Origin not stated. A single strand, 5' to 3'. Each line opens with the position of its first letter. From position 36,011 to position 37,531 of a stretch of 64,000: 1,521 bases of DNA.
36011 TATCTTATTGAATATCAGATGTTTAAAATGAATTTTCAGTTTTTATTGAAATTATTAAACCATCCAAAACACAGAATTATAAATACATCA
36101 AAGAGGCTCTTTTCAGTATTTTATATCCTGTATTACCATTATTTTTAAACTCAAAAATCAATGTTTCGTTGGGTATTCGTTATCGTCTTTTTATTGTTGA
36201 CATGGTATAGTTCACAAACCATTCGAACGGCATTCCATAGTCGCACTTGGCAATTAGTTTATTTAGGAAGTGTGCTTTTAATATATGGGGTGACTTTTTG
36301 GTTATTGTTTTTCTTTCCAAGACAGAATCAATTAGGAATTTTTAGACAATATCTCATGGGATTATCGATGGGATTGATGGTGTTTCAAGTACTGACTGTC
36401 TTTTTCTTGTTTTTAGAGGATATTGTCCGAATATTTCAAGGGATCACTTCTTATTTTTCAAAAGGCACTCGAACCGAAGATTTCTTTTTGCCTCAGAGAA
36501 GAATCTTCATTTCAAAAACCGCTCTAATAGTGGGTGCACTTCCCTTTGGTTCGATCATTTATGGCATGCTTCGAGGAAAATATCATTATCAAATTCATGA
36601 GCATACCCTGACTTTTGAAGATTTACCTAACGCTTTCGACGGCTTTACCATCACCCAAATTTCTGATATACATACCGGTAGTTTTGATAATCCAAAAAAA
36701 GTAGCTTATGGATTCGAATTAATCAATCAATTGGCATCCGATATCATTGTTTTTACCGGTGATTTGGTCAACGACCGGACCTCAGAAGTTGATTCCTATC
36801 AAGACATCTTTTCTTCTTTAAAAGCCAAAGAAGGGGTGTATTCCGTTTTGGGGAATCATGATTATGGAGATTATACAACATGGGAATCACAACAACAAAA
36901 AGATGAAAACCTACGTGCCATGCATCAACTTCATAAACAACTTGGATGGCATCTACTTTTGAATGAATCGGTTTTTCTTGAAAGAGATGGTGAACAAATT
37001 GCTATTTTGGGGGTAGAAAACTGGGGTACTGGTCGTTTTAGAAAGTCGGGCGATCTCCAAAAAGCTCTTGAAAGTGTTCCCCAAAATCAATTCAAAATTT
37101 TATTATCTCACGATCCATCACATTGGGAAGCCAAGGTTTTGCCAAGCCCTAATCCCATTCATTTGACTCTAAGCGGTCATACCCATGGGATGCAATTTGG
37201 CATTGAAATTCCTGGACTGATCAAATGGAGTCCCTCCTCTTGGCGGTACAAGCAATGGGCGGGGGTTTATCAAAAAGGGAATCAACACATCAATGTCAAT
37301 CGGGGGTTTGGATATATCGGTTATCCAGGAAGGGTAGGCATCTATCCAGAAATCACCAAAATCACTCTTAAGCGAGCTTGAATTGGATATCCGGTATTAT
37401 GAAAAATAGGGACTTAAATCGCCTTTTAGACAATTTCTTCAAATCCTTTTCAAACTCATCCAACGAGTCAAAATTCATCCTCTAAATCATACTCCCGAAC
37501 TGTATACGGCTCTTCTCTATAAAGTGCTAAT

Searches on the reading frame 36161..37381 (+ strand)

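Call 79: search_protein_families(library=pfam, proteins=[window:36161-37381:+], max_evalue=0.001)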
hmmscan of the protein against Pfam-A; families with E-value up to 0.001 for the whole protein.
window:36161-37381:+ (406 aa): 2 families
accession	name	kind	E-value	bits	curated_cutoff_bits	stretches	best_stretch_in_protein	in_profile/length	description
PF00149.33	Metallophos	-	1.4e-14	55.4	21.5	1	163-343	2-190/191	Calcineurin-like phosphoesterase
PF12850.12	Metallophos_2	-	1.2e-06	29.1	27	1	164-288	3-60/154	Calcineurin-like phosphoesterase superfamily domain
